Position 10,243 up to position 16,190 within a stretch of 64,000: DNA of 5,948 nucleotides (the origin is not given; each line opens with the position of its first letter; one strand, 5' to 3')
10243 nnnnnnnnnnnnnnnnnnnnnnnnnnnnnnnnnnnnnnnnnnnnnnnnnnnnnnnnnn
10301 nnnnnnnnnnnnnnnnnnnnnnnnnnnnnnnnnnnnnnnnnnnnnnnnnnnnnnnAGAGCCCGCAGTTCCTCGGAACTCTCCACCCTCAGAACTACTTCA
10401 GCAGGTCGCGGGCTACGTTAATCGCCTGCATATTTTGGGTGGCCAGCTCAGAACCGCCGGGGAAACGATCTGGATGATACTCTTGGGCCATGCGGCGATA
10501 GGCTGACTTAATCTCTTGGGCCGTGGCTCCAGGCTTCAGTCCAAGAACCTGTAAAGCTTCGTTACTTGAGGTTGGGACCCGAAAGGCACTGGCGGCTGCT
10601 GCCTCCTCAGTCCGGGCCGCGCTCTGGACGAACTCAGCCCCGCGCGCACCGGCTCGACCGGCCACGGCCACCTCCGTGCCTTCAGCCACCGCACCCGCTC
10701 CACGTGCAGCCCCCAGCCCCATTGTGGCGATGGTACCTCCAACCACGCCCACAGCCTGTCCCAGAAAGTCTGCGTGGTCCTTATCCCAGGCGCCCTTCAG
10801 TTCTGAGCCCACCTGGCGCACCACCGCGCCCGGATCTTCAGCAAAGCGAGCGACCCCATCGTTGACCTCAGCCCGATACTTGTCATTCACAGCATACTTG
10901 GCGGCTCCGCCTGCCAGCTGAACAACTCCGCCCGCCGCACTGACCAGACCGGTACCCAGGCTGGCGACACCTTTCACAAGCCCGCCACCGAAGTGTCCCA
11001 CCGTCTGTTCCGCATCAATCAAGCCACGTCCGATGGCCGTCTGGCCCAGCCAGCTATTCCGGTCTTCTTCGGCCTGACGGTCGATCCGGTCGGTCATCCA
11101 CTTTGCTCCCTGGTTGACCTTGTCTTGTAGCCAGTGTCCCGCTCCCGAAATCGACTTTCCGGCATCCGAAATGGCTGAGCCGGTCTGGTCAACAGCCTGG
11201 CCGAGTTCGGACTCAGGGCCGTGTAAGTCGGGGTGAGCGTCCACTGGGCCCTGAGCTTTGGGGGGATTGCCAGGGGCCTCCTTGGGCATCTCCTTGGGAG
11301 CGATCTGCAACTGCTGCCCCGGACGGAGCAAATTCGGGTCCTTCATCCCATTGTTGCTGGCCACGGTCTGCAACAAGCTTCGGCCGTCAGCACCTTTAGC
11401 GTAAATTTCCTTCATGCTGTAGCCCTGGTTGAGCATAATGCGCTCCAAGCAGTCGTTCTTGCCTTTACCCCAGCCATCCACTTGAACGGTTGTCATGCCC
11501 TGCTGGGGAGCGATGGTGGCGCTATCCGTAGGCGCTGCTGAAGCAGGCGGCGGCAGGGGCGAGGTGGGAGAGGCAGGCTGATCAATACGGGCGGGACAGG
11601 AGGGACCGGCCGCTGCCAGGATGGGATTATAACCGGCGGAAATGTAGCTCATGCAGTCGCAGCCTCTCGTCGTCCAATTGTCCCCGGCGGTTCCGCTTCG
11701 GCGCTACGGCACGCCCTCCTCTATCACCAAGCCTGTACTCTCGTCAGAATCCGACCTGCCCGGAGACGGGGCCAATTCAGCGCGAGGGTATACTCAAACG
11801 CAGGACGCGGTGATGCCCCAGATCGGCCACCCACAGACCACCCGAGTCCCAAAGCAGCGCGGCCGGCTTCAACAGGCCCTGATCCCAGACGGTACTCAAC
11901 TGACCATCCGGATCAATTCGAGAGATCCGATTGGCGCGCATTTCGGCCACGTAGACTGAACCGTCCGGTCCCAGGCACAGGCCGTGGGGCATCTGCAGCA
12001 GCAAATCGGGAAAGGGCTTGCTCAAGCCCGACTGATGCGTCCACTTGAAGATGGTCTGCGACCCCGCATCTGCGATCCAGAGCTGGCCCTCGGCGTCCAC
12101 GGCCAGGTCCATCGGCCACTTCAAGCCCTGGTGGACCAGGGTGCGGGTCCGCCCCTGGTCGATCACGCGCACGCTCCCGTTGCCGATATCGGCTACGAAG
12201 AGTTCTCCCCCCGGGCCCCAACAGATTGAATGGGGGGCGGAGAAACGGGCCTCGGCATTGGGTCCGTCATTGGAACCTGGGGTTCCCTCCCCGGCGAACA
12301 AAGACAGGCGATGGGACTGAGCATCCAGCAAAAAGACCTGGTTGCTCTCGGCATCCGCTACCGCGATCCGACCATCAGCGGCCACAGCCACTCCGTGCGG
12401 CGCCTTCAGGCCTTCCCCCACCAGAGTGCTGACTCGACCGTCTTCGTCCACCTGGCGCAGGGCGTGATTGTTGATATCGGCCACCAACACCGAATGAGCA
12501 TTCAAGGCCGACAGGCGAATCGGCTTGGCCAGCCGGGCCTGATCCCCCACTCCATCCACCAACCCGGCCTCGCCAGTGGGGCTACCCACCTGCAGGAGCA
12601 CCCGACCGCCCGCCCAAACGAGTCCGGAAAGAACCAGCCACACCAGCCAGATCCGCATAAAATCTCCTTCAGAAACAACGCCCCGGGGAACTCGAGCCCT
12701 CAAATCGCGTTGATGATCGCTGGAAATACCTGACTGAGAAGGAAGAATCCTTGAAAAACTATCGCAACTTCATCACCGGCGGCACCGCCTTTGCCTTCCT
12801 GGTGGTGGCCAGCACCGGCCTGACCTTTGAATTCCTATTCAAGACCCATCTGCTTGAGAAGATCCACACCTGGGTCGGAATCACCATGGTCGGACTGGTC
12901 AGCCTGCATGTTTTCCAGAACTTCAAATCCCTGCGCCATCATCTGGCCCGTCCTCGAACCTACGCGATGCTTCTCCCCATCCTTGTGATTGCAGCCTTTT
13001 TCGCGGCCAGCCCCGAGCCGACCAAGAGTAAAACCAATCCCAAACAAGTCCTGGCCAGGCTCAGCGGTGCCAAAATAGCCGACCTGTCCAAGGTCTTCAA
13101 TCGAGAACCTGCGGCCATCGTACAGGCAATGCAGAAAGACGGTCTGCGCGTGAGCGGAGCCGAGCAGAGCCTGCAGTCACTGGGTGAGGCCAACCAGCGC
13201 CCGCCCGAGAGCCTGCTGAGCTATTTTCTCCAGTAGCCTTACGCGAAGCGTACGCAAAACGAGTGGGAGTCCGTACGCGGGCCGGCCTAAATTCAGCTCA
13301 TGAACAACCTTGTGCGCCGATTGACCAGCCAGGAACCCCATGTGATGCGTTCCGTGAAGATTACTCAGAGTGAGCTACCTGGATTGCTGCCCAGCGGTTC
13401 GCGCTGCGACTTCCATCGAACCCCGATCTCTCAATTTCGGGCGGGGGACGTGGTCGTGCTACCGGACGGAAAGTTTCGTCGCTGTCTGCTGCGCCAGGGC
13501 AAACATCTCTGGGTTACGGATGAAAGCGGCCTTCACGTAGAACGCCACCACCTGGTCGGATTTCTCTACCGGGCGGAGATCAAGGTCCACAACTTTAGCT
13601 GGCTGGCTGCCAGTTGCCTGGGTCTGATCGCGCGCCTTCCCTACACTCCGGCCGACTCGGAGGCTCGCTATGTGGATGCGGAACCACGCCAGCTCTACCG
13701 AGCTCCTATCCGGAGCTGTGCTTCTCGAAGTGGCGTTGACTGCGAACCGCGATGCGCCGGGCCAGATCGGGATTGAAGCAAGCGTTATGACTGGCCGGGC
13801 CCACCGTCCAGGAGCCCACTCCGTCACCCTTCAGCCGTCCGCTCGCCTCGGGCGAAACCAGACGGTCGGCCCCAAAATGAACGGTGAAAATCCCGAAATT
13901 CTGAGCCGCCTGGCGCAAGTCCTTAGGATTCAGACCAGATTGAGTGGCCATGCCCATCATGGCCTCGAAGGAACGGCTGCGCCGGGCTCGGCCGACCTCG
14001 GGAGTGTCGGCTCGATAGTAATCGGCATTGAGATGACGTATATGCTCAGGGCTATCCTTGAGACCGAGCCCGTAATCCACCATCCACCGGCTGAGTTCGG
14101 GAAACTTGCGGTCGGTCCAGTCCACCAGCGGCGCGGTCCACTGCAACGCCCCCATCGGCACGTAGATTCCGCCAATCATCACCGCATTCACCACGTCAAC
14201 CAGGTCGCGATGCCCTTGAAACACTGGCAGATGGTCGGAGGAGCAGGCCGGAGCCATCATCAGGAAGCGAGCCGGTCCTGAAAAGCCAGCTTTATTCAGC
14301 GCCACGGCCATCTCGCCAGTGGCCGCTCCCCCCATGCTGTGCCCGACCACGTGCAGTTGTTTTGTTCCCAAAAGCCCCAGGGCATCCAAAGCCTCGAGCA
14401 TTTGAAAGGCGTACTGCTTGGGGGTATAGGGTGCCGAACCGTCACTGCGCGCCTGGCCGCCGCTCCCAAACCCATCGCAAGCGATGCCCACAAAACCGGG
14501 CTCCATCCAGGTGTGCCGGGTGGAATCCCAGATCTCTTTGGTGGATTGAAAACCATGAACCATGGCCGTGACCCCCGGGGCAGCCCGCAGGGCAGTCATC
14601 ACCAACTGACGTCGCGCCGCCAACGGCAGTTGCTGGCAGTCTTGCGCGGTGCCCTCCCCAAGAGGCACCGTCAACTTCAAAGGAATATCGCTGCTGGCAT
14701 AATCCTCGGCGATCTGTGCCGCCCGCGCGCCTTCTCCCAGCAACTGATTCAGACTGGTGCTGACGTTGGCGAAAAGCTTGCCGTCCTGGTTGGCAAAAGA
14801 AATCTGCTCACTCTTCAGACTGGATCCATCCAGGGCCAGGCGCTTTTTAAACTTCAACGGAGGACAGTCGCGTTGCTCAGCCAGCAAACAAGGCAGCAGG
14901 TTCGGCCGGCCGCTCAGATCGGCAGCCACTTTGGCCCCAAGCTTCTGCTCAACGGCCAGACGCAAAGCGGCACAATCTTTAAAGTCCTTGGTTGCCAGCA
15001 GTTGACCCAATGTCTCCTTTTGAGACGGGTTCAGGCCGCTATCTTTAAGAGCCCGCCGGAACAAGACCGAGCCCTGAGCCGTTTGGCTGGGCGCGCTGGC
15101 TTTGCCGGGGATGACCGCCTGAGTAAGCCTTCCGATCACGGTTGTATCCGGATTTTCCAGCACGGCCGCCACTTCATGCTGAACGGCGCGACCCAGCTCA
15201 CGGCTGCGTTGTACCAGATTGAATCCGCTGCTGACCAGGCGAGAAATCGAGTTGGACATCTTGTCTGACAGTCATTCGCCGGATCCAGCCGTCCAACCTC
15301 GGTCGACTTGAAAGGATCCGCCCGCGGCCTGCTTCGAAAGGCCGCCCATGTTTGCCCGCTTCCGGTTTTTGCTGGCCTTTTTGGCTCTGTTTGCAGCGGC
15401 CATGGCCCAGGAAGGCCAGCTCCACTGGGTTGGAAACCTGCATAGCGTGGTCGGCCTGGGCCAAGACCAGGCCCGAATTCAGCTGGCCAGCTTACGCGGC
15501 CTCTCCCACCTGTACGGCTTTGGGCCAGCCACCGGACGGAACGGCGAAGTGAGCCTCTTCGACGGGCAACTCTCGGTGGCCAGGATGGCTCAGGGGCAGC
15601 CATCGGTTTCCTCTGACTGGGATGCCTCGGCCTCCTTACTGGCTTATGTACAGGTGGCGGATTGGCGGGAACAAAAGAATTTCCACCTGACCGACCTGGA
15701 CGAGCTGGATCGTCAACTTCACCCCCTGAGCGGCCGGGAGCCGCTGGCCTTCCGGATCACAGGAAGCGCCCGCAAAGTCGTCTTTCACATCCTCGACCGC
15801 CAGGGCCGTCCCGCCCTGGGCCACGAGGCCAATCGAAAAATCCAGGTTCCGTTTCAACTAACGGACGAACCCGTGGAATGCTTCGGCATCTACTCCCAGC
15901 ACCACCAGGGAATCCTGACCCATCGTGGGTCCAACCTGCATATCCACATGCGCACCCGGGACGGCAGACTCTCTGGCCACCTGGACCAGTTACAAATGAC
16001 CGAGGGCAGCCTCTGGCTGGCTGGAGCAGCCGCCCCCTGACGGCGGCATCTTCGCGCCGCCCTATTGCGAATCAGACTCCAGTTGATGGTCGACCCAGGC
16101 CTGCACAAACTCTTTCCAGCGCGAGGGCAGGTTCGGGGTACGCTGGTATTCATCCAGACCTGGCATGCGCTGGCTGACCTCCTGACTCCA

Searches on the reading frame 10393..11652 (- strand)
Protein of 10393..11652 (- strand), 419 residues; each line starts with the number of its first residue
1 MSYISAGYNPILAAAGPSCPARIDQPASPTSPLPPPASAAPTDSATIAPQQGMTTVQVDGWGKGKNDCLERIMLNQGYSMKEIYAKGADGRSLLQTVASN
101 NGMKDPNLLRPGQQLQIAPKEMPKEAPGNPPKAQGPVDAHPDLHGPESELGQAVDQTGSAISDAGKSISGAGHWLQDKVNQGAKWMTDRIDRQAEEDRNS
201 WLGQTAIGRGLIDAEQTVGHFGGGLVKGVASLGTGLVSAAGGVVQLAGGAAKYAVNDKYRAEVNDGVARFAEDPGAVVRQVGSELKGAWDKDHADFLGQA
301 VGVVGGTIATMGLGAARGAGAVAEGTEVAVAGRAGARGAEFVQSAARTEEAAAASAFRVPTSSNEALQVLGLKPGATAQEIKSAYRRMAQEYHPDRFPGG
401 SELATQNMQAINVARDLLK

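Call 35: search_protein_families(library=pfam, proteins=[window:10393-11652:-], max_evalue=0.0001)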
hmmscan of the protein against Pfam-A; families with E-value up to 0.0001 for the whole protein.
window:10393-11652:- (419 aa): 1 family
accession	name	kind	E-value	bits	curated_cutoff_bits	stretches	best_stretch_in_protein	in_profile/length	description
PF00226.36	DnaJ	-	9.7e-12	45.3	27.8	1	368-418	4-53/63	DnaJ domain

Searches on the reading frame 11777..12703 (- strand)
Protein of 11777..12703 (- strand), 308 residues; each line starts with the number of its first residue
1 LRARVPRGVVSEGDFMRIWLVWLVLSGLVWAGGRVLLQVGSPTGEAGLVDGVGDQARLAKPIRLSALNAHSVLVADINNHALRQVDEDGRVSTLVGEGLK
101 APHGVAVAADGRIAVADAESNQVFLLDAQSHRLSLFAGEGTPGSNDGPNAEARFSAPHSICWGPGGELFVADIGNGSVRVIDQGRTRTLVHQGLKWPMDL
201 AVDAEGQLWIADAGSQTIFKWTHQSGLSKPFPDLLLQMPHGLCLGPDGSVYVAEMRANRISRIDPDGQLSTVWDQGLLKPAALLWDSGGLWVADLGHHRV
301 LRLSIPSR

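Call 35: search_protein_families(library=pfam, proteins=[window:11777-12703:-], max_evalue=0.0001)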
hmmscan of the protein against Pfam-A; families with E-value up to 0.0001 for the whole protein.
window:11777-12703:- (308 aa): 4 families
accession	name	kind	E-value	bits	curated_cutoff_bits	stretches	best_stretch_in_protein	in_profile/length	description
PF01436.27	NHL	-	3.3e-31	106.2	20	1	102-124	4-26/28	NHL repeat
PF24684.1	Vgb_lyase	-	2e-14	53.5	50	1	155-270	13-130/290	Virginiamycin B lyase family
PF25021.1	TEN_NHL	-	3.1e-13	49.9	27.1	0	235-274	29-66/357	Teneurin NHL domain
PF08450.18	SGL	-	2.1e-09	37.8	26.3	1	70-281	12-228/246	SMP-30/Gluconolactonase/LRE-like region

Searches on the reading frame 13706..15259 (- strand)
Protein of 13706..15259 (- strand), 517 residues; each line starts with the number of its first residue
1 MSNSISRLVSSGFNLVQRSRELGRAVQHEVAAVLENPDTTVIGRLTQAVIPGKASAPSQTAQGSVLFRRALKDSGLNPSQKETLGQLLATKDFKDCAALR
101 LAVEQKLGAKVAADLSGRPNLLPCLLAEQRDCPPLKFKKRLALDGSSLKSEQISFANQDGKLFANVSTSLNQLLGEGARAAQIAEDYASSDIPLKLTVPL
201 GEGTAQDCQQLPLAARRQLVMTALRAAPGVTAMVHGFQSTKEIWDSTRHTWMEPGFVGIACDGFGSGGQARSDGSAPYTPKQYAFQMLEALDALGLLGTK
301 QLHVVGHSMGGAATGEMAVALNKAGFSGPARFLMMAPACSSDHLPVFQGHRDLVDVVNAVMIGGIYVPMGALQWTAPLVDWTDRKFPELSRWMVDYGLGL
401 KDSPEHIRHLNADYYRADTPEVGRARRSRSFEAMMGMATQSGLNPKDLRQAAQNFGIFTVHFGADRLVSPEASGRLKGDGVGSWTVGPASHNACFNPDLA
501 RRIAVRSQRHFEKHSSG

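Call 35: search_protein_families(library=pfam, proteins=[window:13706-15259:-], max_evalue=0.0001)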
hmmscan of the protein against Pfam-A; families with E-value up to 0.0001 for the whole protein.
window:13706-15259:- (517 aa): 1 family
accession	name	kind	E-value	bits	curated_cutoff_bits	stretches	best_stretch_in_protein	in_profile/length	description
PF12697.13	Abhydrolase_6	-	2.6e-07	32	26.3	1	233-496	3-210/217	Alpha/beta hydrolase family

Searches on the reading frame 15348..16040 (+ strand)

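Call 35: search_protein_families(library=pfam, proteins=[window:15348-16040:+], max_evalue=0.0001)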
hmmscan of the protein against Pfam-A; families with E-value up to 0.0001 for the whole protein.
window:15348-16040:+ (230 aa): 1 family
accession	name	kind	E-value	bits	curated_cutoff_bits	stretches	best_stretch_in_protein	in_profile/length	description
PF03306.18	AAL_decarboxy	-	9.8e-07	28.8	25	1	57-222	31-194/219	Alpha-acetolactate decarboxylase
